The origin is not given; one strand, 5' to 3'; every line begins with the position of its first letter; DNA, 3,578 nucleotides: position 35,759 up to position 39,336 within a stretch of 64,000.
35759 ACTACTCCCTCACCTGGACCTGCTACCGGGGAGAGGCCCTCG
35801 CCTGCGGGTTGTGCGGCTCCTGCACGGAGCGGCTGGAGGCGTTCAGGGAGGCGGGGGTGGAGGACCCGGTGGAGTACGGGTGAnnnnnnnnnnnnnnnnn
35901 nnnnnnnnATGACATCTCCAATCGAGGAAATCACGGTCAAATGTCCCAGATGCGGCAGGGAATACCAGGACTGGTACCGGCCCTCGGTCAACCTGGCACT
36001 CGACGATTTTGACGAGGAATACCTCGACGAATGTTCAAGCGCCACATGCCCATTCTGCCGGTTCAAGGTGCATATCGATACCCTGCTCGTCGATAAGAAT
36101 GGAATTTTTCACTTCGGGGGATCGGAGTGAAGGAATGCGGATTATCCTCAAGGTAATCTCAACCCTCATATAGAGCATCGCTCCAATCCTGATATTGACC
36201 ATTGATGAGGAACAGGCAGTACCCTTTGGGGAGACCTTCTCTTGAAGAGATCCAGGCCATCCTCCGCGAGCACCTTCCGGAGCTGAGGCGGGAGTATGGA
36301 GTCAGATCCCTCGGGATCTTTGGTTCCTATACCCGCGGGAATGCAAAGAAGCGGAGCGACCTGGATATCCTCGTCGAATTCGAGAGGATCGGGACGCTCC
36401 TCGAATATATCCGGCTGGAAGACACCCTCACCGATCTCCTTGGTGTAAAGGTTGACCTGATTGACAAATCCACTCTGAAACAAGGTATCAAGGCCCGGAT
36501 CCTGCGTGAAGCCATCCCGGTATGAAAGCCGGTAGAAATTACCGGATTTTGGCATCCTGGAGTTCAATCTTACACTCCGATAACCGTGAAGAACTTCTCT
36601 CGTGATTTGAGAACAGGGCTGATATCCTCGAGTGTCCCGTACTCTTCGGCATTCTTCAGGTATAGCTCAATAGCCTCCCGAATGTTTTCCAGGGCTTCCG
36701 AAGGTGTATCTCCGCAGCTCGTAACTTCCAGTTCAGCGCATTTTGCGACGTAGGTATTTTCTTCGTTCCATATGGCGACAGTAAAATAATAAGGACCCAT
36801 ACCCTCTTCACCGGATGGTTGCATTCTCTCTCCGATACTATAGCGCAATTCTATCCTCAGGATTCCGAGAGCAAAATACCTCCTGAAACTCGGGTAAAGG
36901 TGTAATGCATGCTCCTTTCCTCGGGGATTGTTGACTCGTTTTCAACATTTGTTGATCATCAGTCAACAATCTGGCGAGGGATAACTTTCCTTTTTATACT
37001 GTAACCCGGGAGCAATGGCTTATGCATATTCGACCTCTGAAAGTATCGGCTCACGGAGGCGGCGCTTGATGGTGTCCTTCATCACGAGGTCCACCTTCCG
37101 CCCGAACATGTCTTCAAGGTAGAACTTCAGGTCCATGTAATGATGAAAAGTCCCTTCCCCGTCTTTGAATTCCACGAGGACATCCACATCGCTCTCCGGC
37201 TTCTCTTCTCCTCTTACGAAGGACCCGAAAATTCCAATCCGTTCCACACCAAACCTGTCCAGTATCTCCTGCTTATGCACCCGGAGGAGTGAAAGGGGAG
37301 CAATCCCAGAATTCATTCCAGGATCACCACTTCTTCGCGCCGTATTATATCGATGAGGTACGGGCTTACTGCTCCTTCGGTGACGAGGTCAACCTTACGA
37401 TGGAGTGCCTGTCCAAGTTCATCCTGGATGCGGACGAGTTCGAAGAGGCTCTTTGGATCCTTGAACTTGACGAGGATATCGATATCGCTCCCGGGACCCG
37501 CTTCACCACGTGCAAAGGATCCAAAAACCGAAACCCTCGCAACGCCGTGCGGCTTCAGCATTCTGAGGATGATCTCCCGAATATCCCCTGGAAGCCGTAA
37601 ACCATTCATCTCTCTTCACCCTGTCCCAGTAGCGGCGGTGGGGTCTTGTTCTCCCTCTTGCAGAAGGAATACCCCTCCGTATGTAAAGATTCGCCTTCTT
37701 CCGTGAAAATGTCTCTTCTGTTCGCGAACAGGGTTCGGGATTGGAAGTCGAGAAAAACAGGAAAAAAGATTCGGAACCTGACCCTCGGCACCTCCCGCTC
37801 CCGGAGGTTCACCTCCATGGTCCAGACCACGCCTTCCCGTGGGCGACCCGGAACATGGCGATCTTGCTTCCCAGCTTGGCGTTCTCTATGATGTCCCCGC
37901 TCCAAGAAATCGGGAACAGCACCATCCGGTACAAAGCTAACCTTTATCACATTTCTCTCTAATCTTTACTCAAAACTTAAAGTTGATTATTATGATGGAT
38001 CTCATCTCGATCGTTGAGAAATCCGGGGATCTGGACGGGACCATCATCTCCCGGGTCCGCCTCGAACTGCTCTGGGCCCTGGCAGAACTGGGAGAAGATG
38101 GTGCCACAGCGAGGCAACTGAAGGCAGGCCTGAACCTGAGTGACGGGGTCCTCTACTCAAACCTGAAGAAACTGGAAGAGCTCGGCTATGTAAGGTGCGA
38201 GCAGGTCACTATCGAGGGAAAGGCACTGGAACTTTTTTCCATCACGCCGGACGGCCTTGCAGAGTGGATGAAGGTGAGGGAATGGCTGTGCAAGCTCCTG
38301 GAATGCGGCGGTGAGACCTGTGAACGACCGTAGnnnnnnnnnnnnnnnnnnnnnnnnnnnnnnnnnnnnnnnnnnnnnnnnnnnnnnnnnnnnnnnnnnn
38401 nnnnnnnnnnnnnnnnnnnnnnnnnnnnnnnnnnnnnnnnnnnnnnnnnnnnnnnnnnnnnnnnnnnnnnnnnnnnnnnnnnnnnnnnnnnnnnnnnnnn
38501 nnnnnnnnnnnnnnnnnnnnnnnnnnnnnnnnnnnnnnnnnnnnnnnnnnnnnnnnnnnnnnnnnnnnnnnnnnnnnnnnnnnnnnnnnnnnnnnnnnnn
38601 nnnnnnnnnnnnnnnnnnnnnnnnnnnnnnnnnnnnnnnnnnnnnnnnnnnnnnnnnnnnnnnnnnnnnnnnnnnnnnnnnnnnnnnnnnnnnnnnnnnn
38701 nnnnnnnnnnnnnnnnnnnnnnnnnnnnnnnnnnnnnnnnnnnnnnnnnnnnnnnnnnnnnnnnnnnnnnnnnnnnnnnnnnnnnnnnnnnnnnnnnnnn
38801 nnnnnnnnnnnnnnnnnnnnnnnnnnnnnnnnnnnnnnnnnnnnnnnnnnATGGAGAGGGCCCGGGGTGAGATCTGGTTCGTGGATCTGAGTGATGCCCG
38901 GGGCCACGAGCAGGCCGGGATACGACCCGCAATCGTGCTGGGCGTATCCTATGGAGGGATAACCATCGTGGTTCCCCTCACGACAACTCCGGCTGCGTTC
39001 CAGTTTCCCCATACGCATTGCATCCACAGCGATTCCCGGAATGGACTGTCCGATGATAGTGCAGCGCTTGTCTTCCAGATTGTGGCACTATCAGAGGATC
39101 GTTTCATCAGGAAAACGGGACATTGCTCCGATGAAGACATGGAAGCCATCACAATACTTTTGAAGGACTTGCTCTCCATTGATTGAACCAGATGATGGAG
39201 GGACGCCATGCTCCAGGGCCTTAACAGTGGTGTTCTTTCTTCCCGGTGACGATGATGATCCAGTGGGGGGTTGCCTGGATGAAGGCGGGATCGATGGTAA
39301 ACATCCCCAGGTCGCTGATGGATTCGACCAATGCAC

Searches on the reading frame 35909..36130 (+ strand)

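Call 6: search_protein_families(library=pfam, proteins=[window:35909-36130:+], max_evalue=0.01)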
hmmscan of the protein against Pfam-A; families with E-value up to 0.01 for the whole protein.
window:35909-36130:+ (73 aa): 5 families
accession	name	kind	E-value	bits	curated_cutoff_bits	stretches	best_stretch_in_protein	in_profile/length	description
PF05605.18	zf-Di19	-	0.0013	19.4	27.5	0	44-60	2-18/54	Drought induced 19 protein (Di19), zinc-binding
PF24460.1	DUF7575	-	0.0014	18.4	28.5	0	9-19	3-13/28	Domain of unknown function (DUF7575)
PF14353.12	CpXC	-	0.0017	18.8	25.4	1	10-58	1-51/121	CpXC protein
PF10122.14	Zn_ribbon_Com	-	0.0018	18.2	22.9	1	5-16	20-31/52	Mu-like prophage protein Com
PF13717.11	Zn_ribbon_4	-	0.0032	17.8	30.3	0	9-17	25-33/36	zinc-ribbon domain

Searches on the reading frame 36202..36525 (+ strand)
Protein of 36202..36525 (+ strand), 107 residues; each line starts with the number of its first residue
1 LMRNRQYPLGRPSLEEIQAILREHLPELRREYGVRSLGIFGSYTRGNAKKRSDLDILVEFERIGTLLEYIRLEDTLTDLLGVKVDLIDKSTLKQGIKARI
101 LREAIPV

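Call 6: search_protein_families(library=pfam, proteins=[window:36202-36525:+], max_evalue=0.01)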
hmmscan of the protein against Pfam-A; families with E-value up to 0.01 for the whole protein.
window:36202-36525:+ (107 aa): 3 families
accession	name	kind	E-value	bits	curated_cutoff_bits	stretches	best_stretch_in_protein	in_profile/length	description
PF01909.29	NTP_transf_2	-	1.9e-14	54.3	21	1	21-105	1-91/93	Nucleotidyltransferase domain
PF18765.7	Polbeta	-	2.5e-12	47.2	26.9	1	31-105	10-85/93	Polymerase beta, Nucleotidyltransferase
PF22600.2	MTPAP-like_central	-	0.0009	19.8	27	1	14-64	26-68/139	Poly(A) RNA polymerase, mitochondrial-like, central palm domain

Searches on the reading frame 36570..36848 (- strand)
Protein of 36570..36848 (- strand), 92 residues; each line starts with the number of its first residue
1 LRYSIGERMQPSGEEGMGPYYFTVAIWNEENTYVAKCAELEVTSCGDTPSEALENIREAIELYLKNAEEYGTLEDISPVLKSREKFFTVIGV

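Call 7: search_protein_families(library=pfam, proteins=[window:36570-36848:-], max_evalue=0.01)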
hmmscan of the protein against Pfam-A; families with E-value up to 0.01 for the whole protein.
window:36570-36848:- (92 aa): 2 families
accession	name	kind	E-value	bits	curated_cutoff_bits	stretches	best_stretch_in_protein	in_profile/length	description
PF24113.1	DUF7387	-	1.3e-05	25.9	27.9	1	25-70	16-61/85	Family of unknown function (DUF7387)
PF15919.11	HicB_lk_antitox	-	0.0033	18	27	1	42-73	23-55/123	HicB_like antitoxin of bacterial toxin-antitoxin system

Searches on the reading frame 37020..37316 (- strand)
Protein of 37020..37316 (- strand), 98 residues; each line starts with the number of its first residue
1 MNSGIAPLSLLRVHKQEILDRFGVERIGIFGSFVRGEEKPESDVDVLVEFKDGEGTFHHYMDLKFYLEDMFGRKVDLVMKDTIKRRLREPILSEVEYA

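Call 7: search_protein_families(library=pfam, proteins=[window:37020-37316:-], max_evalue=0.01)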
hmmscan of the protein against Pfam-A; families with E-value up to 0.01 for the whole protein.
window:37020-37316:- (98 aa): 5 families
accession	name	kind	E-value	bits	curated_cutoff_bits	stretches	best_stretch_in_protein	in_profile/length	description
PF01909.29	NTP_transf_2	-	7.4e-16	58.8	21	1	12-91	2-86/93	Nucleotidyltransferase domain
PF18765.7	Polbeta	-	1.5e-11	44.7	26.9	1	17-93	5-82/93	Polymerase beta, Nucleotidyltransferase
PF11525.13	CopK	-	0.0014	18.6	23.8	1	42-78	3-38/70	Copper resistance protein K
PF22600.2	MTPAP-like_central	-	0.0019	18.8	27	1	22-54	37-69/139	Poly(A) RNA polymerase, mitochondrial-like, central palm domain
PF22014.2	DUF6932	-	0.0027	18.6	27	1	19-63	45-88/142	Family of unknown function (DUF6932)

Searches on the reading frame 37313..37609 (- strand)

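Call 7: search_protein_families(library=pfam, proteins=[window:37313-37609:-], max_evalue=0.01)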
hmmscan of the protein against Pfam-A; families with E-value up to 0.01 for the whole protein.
window:37313-37609:- (98 aa): 4 families
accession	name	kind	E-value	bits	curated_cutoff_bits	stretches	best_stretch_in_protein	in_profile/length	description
PF01909.29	NTP_transf_2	-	1.9e-18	67.1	21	1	11-92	2-89/93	Nucleotidyltransferase domain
PF18765.7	Polbeta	-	4.8e-14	52.7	26.9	1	16-97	5-88/93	Polymerase beta, Nucleotidyltransferase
PF22600.2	MTPAP-like_central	-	0.00043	20.8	27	1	23-65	39-80/139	Poly(A) RNA polymerase, mitochondrial-like, central palm domain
PF14792.12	DNA_pol_B_palm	-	0.0054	17.4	25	1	24-72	25-73/113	DNA polymerase beta palm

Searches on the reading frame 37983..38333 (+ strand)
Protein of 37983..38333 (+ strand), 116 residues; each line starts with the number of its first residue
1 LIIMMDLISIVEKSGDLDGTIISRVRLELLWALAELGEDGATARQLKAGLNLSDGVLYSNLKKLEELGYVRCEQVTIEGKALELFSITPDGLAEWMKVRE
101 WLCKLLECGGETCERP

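Call 7: search_protein_families(library=pfam, proteins=[window:37983-38333:+], max_evalue=0.01)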
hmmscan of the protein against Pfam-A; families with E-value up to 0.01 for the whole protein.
window:37983-38333:+ (116 aa): 9 families
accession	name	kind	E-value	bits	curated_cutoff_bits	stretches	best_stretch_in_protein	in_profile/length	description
PF13601.12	HTH_34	-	6.7e-20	71.5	27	1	25-106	1-80/80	Winged helix DNA-binding domain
PF12840.13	HTH_20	-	2.6e-06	27.7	27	1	23-68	3-46/51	Helix-turn-helix domain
PF03551.20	PadR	-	2.9e-05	24.4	27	1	49-94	25-72/75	Transcriptional regulator PadR-like family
PF01022.26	HTH_5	-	6.4e-05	23.2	22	1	25-71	3-46/47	Bacterial regulatory protein, arsR family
PF12802.13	MarR_2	-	7.8e-05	23.2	27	1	23-71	4-51/61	MarR family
PF13463.12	HTH_27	-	0.00069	20.3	22.2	1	25-91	4-68/68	Winged helix DNA-binding domain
PF13412.12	HTH_24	-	0.0013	18.7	21.9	1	25-71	4-48/48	Winged helix-turn-helix DNA-binding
PF04182.18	B-block_TFIIIC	-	0.0033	17.9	22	1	27-76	5-56/73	B-block binding subunit of TFIIIC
PF08279.18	HTH_11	-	0.0091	16.3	25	0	27-79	3-48/55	HTH domain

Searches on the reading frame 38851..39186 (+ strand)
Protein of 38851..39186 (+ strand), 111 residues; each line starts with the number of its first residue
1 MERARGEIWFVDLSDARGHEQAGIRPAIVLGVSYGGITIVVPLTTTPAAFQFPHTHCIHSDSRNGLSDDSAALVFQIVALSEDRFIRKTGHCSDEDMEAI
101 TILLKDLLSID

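Call 7: search_protein_families(library=pfam, proteins=[window:38851-39186:+], max_evalue=0.01)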
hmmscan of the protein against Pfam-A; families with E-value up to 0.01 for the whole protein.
window:38851-39186:+ (111 aa): 1 family
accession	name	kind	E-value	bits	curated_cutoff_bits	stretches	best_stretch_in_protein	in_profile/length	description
PF02452.23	PemK_toxin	-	4.4e-21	75.6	23.1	1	5-107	2-108/109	PemK-like, MazF-like toxin of type II toxin-antitoxin system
